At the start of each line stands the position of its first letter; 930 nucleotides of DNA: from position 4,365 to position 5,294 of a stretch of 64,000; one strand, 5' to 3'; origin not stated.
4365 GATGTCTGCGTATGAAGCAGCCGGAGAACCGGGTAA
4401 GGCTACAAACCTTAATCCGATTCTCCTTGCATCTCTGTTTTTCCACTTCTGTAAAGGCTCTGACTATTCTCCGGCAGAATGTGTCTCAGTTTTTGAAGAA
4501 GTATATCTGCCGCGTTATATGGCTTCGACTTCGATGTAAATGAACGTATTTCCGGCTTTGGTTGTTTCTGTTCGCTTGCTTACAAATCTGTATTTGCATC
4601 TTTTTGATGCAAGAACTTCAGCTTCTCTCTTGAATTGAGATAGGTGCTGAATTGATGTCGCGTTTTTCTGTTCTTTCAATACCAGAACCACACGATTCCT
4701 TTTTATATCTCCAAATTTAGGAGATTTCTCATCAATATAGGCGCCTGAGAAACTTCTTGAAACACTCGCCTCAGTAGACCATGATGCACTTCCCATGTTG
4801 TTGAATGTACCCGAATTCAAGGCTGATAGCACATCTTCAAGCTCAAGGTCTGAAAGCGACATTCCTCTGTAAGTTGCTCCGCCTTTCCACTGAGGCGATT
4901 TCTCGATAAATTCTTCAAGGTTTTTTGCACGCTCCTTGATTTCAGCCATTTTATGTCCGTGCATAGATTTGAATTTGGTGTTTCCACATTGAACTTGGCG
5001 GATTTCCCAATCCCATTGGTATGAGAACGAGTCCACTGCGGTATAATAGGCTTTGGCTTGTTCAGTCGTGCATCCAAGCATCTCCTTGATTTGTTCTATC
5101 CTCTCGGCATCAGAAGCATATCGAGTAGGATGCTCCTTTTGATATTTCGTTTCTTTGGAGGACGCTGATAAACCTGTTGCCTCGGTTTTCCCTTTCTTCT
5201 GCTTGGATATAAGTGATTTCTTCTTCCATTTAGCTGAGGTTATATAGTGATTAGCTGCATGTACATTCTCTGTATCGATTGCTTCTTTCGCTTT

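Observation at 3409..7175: Capsid-associated MuF protein fused to an R-S-E ADP-ribosyltransferase, converging on a separately promoted ADP-ribosylglycohydrolase and a coupled small ORF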

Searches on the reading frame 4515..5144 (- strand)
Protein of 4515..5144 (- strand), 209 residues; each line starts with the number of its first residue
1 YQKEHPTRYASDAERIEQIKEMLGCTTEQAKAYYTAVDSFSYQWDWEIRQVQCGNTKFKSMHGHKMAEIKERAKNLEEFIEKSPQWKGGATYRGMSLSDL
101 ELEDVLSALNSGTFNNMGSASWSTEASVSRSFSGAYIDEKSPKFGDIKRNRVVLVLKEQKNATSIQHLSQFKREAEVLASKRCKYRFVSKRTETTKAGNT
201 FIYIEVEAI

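Call 26: search_protein_families(library=phrogs, proteins=[window:4515-5144:-], max_evalue=0.01)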
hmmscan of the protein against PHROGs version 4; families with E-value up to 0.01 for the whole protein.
window:4515-5144:- (209 aa): 1 family
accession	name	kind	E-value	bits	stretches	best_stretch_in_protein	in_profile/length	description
phrog_16619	-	head and packaging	5.4e-13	48.4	1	68-207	860-989/1440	minor head protein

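Call 35: find_related_loci(query=window:4518-5144:-, collection=viral_contigs, flank=6000)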
Query window:4518-5144:- (209 aa) in viral_contigs; peptide patterns used: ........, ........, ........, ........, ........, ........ (x = any residue, [..] = any of these).
17 stretches matched a pattern; 3 encode a relative of the query (tblastn E <= 1e-3); 3 distinct loci.
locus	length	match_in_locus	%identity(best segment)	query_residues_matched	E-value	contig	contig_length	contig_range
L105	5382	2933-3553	60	2-209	2e-82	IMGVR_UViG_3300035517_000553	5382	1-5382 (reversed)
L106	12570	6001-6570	50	17-204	2e-59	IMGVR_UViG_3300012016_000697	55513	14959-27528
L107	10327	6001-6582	42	2-194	1e-45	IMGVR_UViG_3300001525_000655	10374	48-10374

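Call 49: find_homologous_proteins(query=window:4518-5144:-, max_evalue=0.001)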
Query window:4518-5144:- (209 aa): 6 proteins with E <= 0.001 among 120 candidates.
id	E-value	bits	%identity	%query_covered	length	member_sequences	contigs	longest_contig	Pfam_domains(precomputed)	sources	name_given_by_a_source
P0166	1.3e-86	307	69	100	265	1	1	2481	PF03496.21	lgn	-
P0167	3.5e-63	231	59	95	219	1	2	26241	-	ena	-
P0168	4.0e-61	224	55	93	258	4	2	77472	-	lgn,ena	-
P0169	4.0e-51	191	55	82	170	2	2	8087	-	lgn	-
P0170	5.1e-41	158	58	68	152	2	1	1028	PF03496.21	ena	-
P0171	6.4e-41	158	56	68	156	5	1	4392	PF03496.21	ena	-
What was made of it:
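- Tried and rejected: Word-indexed search with the ART domain alone: only 6 hits (call 49).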

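Call 55: search_solved_structures(query=window:4518-5144:-, max_evalue=1, show_alignments=2)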
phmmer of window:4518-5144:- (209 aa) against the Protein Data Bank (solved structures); distinct sequences matched with E-value up to 1: 3.
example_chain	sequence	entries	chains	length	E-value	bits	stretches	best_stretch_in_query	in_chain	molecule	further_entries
4xzj_A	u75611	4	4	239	0.0059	19.6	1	60-205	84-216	Putative NAD(+)--arginine ADP-ribosyltransferase Vis | NAD(+)--arginine ADP-ribosyltransferase Vis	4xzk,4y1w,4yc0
8ua7_A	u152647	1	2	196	0.74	12.7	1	30-138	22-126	Histone H3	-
7jwp_B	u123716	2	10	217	0.74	12.7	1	86-136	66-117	Fab CJ11 Light chain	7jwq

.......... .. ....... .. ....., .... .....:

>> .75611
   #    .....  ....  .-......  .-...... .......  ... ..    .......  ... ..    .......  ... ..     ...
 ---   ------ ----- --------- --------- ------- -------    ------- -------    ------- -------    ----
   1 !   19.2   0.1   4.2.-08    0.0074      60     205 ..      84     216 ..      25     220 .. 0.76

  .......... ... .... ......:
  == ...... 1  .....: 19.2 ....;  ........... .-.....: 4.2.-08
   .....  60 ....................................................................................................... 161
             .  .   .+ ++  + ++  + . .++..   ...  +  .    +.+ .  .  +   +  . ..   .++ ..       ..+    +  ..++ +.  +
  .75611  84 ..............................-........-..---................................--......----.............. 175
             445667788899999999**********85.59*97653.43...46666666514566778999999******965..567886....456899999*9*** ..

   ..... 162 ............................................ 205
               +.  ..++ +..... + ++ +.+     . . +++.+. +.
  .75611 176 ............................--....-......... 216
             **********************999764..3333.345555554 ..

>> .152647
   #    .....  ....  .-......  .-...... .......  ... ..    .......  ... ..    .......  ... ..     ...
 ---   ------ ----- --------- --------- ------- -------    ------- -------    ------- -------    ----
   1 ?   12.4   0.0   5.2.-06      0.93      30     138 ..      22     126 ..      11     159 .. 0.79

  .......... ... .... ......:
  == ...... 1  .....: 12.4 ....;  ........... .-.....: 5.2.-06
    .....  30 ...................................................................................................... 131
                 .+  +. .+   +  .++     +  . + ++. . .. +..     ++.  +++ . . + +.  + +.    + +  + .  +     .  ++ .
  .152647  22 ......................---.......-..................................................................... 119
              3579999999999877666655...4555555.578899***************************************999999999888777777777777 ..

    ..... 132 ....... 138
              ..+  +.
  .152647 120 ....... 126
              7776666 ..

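Call 57: search_solved_structures(query=A4, max_evalue=0.01)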
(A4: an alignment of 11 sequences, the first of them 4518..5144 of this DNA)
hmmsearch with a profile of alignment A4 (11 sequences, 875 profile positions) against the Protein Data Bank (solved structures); distinct sequences matched with E-value up to 0.01: 1.
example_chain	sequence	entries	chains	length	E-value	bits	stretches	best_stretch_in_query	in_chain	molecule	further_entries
4xzj_A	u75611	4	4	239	0.0017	19.9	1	726-874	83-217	Putative NAD(+)--arginine ADP-ribosyltransferase Vis | NAD(+)--arginine ADP-ribosyltransferase Vis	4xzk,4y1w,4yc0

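Call 61: predict_structure(alignment_id=A4)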
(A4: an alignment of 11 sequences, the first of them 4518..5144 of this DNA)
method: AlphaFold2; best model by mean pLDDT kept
length: 209 residues; sequences in the alignment: 11
mean_pLDDT: 87.4   pTM: 0.82
mean pLDDT of the five models: 87.4, 82.4, 81.8, 80.0, 79.3
residues with pLDDT >= 90: 122; 70-90: 65; 50-70: 17; < 50: 5
segments of 3 or more residues with pLDDT < 50: 1-5
pLDDT, mean of each block of 10 residues (from residue 1): 48 86 92 82 79 88 90 93 88 96 97 87 90 93 94 95 76 75 95 95 97
secondary structure, 60 per line:
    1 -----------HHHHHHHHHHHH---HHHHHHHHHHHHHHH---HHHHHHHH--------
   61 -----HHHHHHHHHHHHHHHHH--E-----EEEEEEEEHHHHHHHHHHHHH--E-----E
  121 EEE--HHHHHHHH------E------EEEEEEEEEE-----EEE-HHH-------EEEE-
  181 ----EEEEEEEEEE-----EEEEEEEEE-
elements in order: H12-23 H27-41 H45-52 H66-82 E91-98 H99-111 E120-123 H126-133 E147-156 E162-164 E176-179 E185-194 E200-208
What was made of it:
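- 4515..5144 (-): C-terminal ART domain (aa 678-886): R770, S798-W-S800, E851-x-E853. AF2 pLDDT 87 (call 61).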

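Call 67: fold_search(model_id=the predicted structure, library=pdb)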
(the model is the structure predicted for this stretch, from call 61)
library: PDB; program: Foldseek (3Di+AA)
matches with E <= 10: 472; with E <= 0.001: 135
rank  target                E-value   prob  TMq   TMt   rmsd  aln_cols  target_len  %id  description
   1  4xzj                  1.7e-09  1.00  0.60  0.57   8.0       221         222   21  Crystal structure of ADP-ribosyltransferase Vis in complex with NAD (released 2015-09-23)
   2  4y1w                  8.5e-09  1.00  0.58  0.56   8.2       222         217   22  Vis toxin, an ADP-ribosyltransferase from Vibrio Splendidus (released 2015-11-04)
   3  4xzk                  1.1e-08  1.00  0.59  0.58   7.6       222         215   21  Crystal structure of ADP-ribosyltransferase Vis in complex with agmatine (released 2016-01-20)
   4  2j3z_E                4.8e-07  1.00  0.57  0.31   6.7       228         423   16  Crystal structure of the enzymatic component C2-I of the C2-toxin from Clostridium botulinum at pH 6.1 (released 2006-10-11)
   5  4gf1_B                5.1e-07  1.00  0.56  0.29   6.7       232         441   12  Crystal Structure of Certhrax (released 2012-09-26)
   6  2c89_A                5.4e-07  1.00  0.53  0.55   9.1       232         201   15  Structure of the wild-type C3bot1 Exoenzyme (Free state, crystal form I) (released 2007-02-27)
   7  2c8g_A                5.4e-07  1.00  0.51  0.51   9.8       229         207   15  Structure of the PN loop Q182A mutant C3bot1 Exoenzyme (Free state, crystal form I) (released 2007-02-27)
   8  2c8c_A                6.5e-07  1.00  0.52  0.53   9.5       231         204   15  Structure of the ARTT motif Q212A mutant C3bot1 Exoenzyme (NAD-bound state, crystal form I) (released 2007-02-27)
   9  5h04                  8.8e-07  1.00  0.53  0.29   8.8       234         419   14  Crystal structure of an ADP-ribosylating toxin BECa of a novel binary enterotoxin of C. perfringens with NADH (released 2016-11-02)
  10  4tr5                  8.8e-07  1.00  0.51  0.53   8.3       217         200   15  C3larvin toxin, an ADP-ribosyltransferase from Paenibacillus larvae (released 2014-12-17)
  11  2c8d_A                8.8e-07  1.00  0.51  0.53   9.9       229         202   16  Structure of the ARTT motif Q212A mutant C3bot1 Exoenzyme (Free state, crystal form I) (released 2007-02-27)
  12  6drh_F                9.3e-07  1.00  0.58  0.67   4.9       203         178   17  ADP-ribosyltransferase toxin/immunity pair (released 2018-10-31)
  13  6drh_B                9.9e-07  1.00  0.58  0.64   5.0       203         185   17  ADP-ribosyltransferase toxin/immunity pair (released 2018-10-31)
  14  6dre_B                1.1e-06  1.00  0.58  0.70   5.0       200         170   18  ADP-ribosyltransferase toxin/immunity pair (released 2018-10-31)
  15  2c8c_D                1.1e-06  1.00  0.52  0.53   9.5       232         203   16  Structure of the ARTT motif Q212A mutant C3bot1 Exoenzyme (NAD-bound state, crystal form I) (released 2007-02-27)
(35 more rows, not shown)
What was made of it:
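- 4515..5144 (-): Foldseek Vis 4xzj E 1.7e-9, C2-I, C3, Tre1 (call 67).
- On Bxa-type MuF-ART polymorphic toxin: Foldseek Vis 4xzj E 1.7e-9 (call 67).
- Closest known: Tre1 / Tri1. Same: The Tre1 structure is among the fold matches (6drh, call 67).
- Closest known: Vis toxin of Vibrio splendidus. Same: Closest solved structure and sequence match for the ART domain, with YRG, S-T-S-like and EAEVL motifs aligned (calls 55, 67).
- Checked: It is confirmed by the AlphaFold2 model (pLDDT 87, call 61) and Foldseek (Vis Arg-ART 4xzj E 1.7e-9, then C2-I, C3, Tre1; call 67).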
